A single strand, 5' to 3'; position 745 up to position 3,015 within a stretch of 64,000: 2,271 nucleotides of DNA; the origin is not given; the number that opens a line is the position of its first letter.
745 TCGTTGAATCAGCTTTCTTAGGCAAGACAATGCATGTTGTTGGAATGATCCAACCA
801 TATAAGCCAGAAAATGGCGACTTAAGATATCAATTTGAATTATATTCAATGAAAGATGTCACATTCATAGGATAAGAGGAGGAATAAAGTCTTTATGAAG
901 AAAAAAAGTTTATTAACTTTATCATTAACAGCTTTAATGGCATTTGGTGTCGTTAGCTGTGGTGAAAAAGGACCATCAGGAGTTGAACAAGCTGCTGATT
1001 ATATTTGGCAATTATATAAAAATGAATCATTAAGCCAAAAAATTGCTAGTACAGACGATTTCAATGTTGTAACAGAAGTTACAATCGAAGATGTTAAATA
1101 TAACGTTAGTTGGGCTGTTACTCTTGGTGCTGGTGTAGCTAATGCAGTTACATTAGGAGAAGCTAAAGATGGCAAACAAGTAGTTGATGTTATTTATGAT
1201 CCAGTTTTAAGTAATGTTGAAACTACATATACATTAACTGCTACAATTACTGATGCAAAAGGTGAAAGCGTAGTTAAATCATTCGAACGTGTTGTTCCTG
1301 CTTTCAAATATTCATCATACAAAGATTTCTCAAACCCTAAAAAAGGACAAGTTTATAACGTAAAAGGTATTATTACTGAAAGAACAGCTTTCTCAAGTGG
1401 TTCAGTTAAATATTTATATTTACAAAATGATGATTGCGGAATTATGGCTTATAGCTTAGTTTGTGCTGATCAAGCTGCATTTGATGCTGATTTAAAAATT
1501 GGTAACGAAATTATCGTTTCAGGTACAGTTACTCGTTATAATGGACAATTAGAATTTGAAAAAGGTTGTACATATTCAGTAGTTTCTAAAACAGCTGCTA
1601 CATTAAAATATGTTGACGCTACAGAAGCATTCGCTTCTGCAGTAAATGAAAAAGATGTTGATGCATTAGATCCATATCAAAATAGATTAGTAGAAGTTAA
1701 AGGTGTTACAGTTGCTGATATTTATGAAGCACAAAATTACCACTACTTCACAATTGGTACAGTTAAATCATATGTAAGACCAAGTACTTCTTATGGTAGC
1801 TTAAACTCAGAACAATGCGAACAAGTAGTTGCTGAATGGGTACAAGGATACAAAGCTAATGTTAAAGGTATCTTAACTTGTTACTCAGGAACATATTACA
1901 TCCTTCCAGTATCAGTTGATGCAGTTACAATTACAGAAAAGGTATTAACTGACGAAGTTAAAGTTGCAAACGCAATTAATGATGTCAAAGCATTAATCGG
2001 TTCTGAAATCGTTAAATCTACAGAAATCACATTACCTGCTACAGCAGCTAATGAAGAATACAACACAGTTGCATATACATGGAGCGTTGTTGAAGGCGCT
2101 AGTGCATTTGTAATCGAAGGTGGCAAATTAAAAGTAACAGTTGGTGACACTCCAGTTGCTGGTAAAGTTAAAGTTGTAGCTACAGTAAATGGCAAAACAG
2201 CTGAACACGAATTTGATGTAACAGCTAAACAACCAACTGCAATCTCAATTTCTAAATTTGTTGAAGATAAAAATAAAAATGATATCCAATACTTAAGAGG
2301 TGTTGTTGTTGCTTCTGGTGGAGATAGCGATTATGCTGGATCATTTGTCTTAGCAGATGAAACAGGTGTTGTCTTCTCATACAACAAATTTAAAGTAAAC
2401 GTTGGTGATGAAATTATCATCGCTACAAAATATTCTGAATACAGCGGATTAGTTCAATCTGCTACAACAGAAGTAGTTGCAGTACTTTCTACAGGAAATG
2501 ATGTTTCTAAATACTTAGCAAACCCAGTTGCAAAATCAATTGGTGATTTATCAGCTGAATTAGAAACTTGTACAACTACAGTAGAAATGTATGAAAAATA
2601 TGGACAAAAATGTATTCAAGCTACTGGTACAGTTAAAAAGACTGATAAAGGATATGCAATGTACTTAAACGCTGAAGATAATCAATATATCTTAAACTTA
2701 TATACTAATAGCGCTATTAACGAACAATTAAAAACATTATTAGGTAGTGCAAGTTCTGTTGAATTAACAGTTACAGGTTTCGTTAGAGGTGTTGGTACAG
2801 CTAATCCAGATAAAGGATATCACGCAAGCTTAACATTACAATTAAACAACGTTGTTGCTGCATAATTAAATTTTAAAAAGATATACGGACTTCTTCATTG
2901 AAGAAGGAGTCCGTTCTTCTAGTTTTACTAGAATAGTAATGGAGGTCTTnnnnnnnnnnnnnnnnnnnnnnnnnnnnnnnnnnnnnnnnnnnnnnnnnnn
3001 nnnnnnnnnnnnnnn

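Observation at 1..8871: Island of three different surface/secreted nuclease types plus OB-fold lipoproteins, uridine kinase and a tRNA-Lys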

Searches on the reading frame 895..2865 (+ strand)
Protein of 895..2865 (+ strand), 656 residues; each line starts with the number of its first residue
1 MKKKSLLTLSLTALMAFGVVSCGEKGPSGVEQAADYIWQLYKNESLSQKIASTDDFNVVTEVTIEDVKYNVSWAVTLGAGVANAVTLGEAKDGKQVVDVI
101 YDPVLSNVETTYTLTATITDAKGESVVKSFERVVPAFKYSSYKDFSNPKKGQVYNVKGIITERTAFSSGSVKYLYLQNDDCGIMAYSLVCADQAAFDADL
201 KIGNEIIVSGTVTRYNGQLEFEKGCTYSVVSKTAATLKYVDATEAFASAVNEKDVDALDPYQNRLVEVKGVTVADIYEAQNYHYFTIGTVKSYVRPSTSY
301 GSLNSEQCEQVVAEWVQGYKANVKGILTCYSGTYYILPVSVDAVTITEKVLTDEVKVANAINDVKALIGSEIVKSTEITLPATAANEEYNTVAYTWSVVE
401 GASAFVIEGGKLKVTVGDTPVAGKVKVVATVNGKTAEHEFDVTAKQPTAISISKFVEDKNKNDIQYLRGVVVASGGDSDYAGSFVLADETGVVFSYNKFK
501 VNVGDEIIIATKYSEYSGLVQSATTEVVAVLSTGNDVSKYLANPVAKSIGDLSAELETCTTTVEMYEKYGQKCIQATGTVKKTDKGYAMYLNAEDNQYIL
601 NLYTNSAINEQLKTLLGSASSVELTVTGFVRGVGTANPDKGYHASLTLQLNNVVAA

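Call 4: search_protein_families(library=pfam, proteins=[window:895-2865:+], max_evalue=0.1)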
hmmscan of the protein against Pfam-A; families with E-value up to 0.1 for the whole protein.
window:895-2865:+ (656 aa): 3 families
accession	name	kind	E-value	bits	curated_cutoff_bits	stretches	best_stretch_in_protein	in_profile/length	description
PF01336.31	tRNA_anti-codon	-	5.9e-07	29.8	27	1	155-220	2-66/75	OB-fold nucleic acid binding domain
PF16100.11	RMI2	-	0.051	13.8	29.4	0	466-526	42-100/132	RecQ-mediated genome instability protein 2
PF22352.2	K319L-like_PKD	-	0.064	13.7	27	0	373-411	8-48/84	K319L-like, PKD domain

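Call 5: search_protein_families(library=ncbifam, proteins=[window:895-2865:+], max_evalue=0.1)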
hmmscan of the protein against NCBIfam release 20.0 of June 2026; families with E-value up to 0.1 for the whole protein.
window:895-2865:+ (656 aa): 0 families

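Call 8: find_encoding_contigs(protein=window:895-2865:+, flank=10000, max_places=6)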
Protein window:895-2865:+ (656 aa): 7 contigs read that carry it; 2 places shown.
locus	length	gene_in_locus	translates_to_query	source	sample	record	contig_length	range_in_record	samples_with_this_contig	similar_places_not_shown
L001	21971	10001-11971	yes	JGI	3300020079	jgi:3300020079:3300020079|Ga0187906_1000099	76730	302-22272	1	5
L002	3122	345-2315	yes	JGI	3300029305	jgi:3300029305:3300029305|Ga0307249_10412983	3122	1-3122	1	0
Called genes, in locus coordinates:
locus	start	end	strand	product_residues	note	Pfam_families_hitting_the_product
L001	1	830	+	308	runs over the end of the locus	PF06271:RDD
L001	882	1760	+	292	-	PF06271:RDD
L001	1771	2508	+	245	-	PF06271:RDD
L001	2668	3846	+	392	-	PF00005:ABC_tran, PF13304:AAA_21 (faint)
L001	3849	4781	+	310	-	PF00528:BPD_transp_1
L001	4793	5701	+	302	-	PF00528:BPD_transp_1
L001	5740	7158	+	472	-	PF01547:SBP_bac_1, PF13416:SBP_bac_8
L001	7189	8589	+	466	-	PF01547:SBP_bac_1, PF13416:SBP_bac_8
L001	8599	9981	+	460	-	PF00565:SNase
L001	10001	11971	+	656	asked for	PF01336:tRNA_anti-codon (faint)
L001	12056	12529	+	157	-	-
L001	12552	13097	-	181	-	-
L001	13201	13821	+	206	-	PF00485:PRK, PF06414:Zeta_toxin (faint), PF13238:AAA_18 (weak)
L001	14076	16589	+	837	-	PF04231:Endonuclease_1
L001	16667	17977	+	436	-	-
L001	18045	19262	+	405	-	PF00155:Aminotran_1_2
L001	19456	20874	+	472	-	PF01946:Thi4 (faint), PF07992:Pyr_redox_2 (faint), PF21688:FAD-depend_C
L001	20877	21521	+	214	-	PF03167:UDG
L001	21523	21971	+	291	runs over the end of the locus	PF00849:PseudoU_synth_2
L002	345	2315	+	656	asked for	PF01336:tRNA_anti-codon (faint)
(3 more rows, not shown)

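Call 10: search_protein_families(library=pfam, proteins=[L001:8599-9981:+, L001:7189-8589:+, L001:5740-7158:+, L001:2668-3846:+, L001:3849-4781:+, L001:4793-5701:+], max_evalue=0.01)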
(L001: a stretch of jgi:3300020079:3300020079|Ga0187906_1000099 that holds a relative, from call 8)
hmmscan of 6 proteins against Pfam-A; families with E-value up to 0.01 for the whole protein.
L001:8599-9981:+ (460 aa): 1 family
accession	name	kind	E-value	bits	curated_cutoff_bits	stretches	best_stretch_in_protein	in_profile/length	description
PF00565.23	SNase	-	3.6e-09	37.5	21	1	91-207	2-105/107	Staphylococcal nuclease homologue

L001:7189-8589:+ (466 aa): 2 families
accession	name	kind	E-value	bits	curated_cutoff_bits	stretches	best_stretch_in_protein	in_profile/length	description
PF13416.11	SBP_bac_8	-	8.3e-35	121.4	27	1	61-399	3-274/279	Bacterial extracellular solute-binding protein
PF01547.30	SBP_bac_1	-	3.4e-17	63.9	26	1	54-371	5-304/307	Bacterial extracellular solute-binding protein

L001:5740-7158:+ (472 aa): 2 families
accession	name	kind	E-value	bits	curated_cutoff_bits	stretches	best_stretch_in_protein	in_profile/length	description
PF13416.11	SBP_bac_8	-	2.1e-38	133.2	27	1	62-404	1-276/279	Bacterial extracellular solute-binding protein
PF01547.30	SBP_bac_1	-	7.6e-24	85.7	26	1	54-372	2-302/307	Bacterial extracellular solute-binding protein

L001:2668-3846:+ (392 aa): 3 families
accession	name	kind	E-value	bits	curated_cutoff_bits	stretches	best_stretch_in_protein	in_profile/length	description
PF00005.33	ABC_tran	-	7.7e-38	130.6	25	1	23-165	1-136/137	ABC transporter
PF13304.12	AAA_21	-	9e-05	23.1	27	0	135-199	235-301/304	AAA domain, putative AbiEii toxin, Type IV TA system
PF17912.7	OB_MalK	-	0.0012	20.1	27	0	239-279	1-51/53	MalK OB fold domain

L001:3849-4781:+ (310 aa): 1 family
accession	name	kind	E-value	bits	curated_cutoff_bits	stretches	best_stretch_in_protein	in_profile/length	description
PF00528.27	BPD_transp_1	-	3.8e-19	69.6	26.4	1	94-306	8-181/184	Binding-protein-dependent transport system inner membrane component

L001:4793-5701:+ (302 aa): 3 families
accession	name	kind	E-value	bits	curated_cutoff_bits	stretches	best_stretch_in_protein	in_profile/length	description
PF00528.27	BPD_transp_1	-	8.2e-17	62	26.4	1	115-296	6-183/184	Binding-protein-dependent transport system inner membrane component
PF23906.1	DUF7248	-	0.0046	17.3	27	0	23-49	4-30/58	Family of unknown function (DUF7248)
PF10856.13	DUF2678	-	0.0072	16.7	27.8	0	98-145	30-74/118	Protein of unknown function (DUF2678)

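Call 18: search_solved_structures(query=window:895-2865:+, max_evalue=1, show_alignments=2)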
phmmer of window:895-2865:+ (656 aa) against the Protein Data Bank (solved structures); distinct sequences matched with E-value up to 1: 0.

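Call 20: find_homologous_proteins(query=window:895-2865:+)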
Query window:895-2865:+ (656 aa): 25 proteins with E <= 0.001 among 8000 candidates.
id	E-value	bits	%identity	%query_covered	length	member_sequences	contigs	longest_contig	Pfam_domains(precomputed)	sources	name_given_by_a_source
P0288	0.0e+0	1414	100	100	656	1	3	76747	PF01336.32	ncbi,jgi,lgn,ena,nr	ncbi:MAG: hypothetical protein E7180_03720 [Erysipelotrichaceae bacterium]|nr:hypothetical protein [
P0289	0.0e+0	1361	96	100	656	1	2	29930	PF01336.32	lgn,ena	-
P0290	0.0e+0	1355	95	100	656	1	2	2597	PF01336.32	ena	-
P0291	0.0e+0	1297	91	100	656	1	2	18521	PF01336.32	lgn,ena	-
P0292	0.0e+0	1295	91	100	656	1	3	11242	PF01336.32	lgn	-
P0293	0.0e+0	1292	91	100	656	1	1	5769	PF01336.32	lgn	-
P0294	0.0e+0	1286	90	100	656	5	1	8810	PF01336.32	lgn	-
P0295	0.0e+0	1245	87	100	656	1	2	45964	PF01336.32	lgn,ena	-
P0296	0.0e+0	1222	87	100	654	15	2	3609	-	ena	-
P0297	0.0e+0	1222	85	100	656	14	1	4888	PF01336.32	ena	-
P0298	0.0e+0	1217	85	100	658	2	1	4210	PF01336.32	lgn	-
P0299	7.0e-235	799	60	100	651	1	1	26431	PF01336.32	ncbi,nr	ncbi:MAG: hypothetical protein PT941_01805 [Bacillales bacterium]|nr:hypothetical protein [Bacillale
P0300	9.8e-235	799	60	100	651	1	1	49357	PF01336.32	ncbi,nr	ncbi:MAG: hypothetical protein SOW55_04630 [Bacilli bacterium]|nr:hypothetical protein [Bacilli bact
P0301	6.5e-230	783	61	94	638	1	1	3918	PF01336.32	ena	-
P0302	8.5e-225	766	57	100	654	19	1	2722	-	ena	-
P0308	2.3e-193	662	54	96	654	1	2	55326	PF01336.32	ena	-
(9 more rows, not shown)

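Call 32: find_encoding_contigs(protein=P0300, flank=10000, max_places=2)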
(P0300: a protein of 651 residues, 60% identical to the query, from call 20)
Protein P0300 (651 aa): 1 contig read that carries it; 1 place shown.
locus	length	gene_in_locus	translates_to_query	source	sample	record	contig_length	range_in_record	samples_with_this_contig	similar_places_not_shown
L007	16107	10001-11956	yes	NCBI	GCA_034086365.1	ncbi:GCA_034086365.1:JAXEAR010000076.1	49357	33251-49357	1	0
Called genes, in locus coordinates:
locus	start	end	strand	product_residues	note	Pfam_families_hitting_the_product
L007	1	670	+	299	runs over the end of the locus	PF06271:RDD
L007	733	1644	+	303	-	PF06271:RDD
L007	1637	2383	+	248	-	PF06271:RDD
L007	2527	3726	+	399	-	PF00005:ABC_tran, PF13304:AAA_21 (faint)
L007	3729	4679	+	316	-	PF00528:BPD_transp_1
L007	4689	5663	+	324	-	PF00528:BPD_transp_1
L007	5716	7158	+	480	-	PF01547:SBP_bac_1, PF13416:SBP_bac_8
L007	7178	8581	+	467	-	PF01547:SBP_bac_1, PF13416:SBP_bac_8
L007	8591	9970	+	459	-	PF00565:SNase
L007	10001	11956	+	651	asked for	PF01336:tRNA_anti-codon (faint)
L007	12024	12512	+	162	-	-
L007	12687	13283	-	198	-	-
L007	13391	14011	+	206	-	PF00485:PRK, PF06414:Zeta_toxin (weak), PF13238:AAA_18 (faint)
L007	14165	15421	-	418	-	PF13808:DDE_Tnp_1_assoc, PF01609:DDE_Tnp_1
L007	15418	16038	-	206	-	-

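Call 33: find_encoding_contigs(protein=P0308, flank=10000, max_places=2)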
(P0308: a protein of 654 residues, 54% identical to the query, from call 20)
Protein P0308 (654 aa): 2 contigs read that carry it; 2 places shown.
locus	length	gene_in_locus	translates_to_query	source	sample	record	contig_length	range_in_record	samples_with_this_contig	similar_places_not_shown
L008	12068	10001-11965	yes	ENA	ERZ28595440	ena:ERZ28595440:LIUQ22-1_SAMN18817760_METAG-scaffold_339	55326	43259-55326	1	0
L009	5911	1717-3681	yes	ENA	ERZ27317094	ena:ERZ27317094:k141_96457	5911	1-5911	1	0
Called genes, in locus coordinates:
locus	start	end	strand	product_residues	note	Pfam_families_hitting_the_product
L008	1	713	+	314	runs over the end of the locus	PF06271:RDD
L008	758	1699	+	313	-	PF06271:RDD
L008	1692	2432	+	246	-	PF06271:RDD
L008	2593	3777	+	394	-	PF00005:ABC_tran, PF13304:AAA_21 (faint)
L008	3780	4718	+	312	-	PF00528:BPD_transp_1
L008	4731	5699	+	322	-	PF00528:BPD_transp_1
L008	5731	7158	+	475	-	PF01547:SBP_bac_1, PF13416:SBP_bac_8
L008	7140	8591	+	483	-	PF01547:SBP_bac_1, PF13416:SBP_bac_8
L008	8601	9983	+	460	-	PF00565:SNase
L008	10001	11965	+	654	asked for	PF01336:tRNA_anti-codon (faint)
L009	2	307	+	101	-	?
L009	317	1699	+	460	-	PF00565:SNase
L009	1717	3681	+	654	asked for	PF01336:tRNA_anti-codon (faint)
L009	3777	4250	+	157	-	-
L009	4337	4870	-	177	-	-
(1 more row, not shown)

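Call 44: predict_structure(alignment_id=A3)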
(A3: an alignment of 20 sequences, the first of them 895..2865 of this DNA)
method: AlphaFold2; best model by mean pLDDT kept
length: 656 residues; sequences in the alignment: 20
mean_pLDDT: 89.7   pTM: 0.64
mean pLDDT of the five models: 89.7, 88.2, 87.7, 87.6, 87.2
residues with pLDDT >= 90: 497; 70-90: 125; 50-70: 7; < 50: 27
segments of 3 or more residues with pLDDT < 50: 1-27
pLDDT, mean of each block of 10 residues (from residue 1): 22 28 45 90 74 80 88 91 87 88 82 93 92 89 94 95 92 95 96 96 96 94 95 94 97 96 97 88 94 90 89 91 96 94 94 93 92 94 93 97 95 94 97 96 95 95 96 94 96 95 96 92 95 94 93 92 90 95 92 90 94 93 95 84 90 92
secondary structure, 60 per line:
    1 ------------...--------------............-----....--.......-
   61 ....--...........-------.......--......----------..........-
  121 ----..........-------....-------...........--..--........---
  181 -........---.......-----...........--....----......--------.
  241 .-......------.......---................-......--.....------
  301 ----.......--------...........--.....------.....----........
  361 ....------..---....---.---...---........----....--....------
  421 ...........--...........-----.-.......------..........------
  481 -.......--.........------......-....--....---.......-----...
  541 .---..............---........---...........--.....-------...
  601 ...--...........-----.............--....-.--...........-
elements in order: H30-41 H53-56 E57-59 E61-64 E67-77 E85-91 E94-99 E110-119 E125-134 H142-145 E153-163 E170-177 E182-189 H193-199 E205-215 E218-221 E226-231 H243-248 H255-261 E265-277 E282-287 E290-294 H305-311 E320-330 E333-337 E344-348 H353-364 E376-379 E393-400 E405-408 E411-414 E421-431 E434-444 H452-458 E465-474 E482-488 E491-499 E506-511 E513-516 E519-522 E526-532 H538-541 E545-548 H549-558 H562-569 E573-583 E586-590 E598-603 H606-616 E622-634 E645-655

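Call 47: fold_search(model_id=the predicted structure, library=pdb)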
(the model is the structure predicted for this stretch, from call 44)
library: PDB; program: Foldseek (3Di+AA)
matches with E <= 10: 1378; with E <= 0.001: 27
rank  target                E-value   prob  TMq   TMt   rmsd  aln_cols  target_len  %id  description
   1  5ho0                  1.8e-06  0.99  0.15  0.13  22.8       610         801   13  Crystal structure of AbnA (closed conformation), a GH43 extracellular arabinanase from Geobacillus stearothermophilus (released 2017-02-01)
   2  7stz_C                4.5e-06  0.87  0.12  0.14  32.3       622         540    8  Crystal Structure of Human E-cadherin EC1-5 bound by mouse monoclonal antibody Fab mAb-1_19A11 (released 2022-01-26)
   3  7stz_D                5.6e-06  0.91  0.12  0.16  26.0       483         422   12  Crystal Structure of Human E-cadherin EC1-5 bound by mouse monoclonal antibody Fab mAb-1_19A11 (released 2022-01-26)
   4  5hp6                  1.4e-05  0.94  0.14  0.12  23.1       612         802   13  Structure of AbnA, a GH43 extracellular arabinanase from Geobacillus stearothermophilus (a new conformational state) (released 2017-02-01)
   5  1l3w                  1.9e-05  0.72  0.11  0.13  34.8       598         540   10  C-cadherin Ectodomain (released 2002-04-26)
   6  2ix1_A                2.6e-05  0.82  0.09  0.09  21.8       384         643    9  RNase II D209N mutant (released 2006-10-05)
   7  5ho9_A                4.0e-05  0.96  0.13  0.14  22.2       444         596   13  Structure of truncated AbnA (domains 1-3), a GH43 arabinanase from Geobacilllus stearothermophilus, in complex with ar (released 2017-02-01)
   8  3q2v_B                5.3e-05  0.77  0.11  0.16  26.1       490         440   10  Crystal structure of mouse E-cadherin ectodomain (released 2011-04-06)
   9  5iry_A                6.2e-05  0.63  0.11  0.13  30.6       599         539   12  Crystal structure of human Desmocollin-1 ectodomain (released 2016-06-22)
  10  5ho2                  7.4e-05  0.87  0.14  0.12  22.9       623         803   12  Crystal structure of AbnA (open conformation), a GH43 extracellular arabinanase from Geobacillus stearothermophilus (released 2017-02-01)
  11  2oq0_B                8.7e-05  1.00  0.16  0.37   8.4       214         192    9  Crystal Structure of the First HIN-200 Domain of Interferon-Inducible Protein 16 (released 2007-02-27)
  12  9g93_A                1.1e-04  0.66  0.13  0.14  25.6       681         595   11  CryoET structure of the in vitro grown Bacillus anthracis Sap S-layer (released 2024-12-18)
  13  6pgw                  1.4e-04  0.51  0.10  0.14  29.4       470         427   11  Crystal structure of zebrafish Protocadherin-19 EC3-6 (released 2020-12-30)
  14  6dms                  1.7e-04  0.84  0.12  0.11  17.9       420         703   10  Endo-fucoidan hydrolase MfFcnA4_H294Q from glycoside hydrolase family 107 (released 2018-10-03)
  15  9ijj_4K               2.3e-04  0.82  0.13  0.20  17.6       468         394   11  In situ structure of the central apparatus in mouse sperm axoneme. (released 2025-06-04)
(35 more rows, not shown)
